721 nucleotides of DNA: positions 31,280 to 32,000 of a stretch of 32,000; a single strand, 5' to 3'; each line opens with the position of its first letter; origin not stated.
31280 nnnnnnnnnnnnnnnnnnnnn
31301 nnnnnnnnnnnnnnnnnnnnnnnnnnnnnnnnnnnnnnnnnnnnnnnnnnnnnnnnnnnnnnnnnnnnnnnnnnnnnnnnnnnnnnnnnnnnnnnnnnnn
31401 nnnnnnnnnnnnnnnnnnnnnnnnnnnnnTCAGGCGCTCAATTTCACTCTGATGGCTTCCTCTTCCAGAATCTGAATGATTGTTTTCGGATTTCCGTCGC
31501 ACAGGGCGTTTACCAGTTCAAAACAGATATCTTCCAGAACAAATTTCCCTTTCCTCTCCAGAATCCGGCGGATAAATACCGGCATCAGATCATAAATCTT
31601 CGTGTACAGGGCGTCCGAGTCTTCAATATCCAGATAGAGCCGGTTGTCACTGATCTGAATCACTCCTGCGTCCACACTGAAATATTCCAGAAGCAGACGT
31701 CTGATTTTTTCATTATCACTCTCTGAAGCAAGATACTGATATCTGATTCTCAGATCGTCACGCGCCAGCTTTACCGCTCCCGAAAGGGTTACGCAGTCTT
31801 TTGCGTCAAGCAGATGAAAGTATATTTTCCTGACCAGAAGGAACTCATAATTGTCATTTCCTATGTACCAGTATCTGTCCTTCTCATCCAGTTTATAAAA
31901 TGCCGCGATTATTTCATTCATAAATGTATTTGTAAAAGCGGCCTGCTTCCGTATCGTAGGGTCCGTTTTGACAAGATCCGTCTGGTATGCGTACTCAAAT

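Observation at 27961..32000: Candidate type IIS-like restriction-modification or defence module, cut off by the window edge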

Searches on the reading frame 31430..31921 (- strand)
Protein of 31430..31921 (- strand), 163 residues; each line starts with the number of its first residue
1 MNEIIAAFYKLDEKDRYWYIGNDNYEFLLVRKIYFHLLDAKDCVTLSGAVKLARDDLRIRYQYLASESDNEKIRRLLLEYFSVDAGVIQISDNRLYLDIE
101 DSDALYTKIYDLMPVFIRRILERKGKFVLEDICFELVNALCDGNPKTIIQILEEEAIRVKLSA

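Call 3: search_protein_families(library=pfam, proteins=[window:31430-31921:-], max_evalue=0.1)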
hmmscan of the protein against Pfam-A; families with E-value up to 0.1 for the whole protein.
window:31430-31921:- (163 aa): 2 families
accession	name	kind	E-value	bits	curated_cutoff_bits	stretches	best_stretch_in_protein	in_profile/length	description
PF16772.10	TERF2_RBM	-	0.00092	19.1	27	0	6-15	28-37/41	Telomeric repeat-binding factor 2 Rap1-binding motif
PF25417.1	DUF7889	-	0.066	12.9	27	0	142-161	17-36/50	Family of unknown function (DUF7889)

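Call 4: search_protein_families(library=padloc, proteins=[window:31430-31921:-], max_evalue=0.1)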
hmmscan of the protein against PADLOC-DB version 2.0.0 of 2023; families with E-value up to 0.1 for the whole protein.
window:31430-31921:- (163 aa): 0 families

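Call 5: search_protein_families(library=ncbifam, proteins=[window:31430-31921:-], max_evalue=0.1)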
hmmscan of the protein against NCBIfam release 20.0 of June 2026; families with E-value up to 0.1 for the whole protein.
window:31430-31921:- (163 aa): 0 families
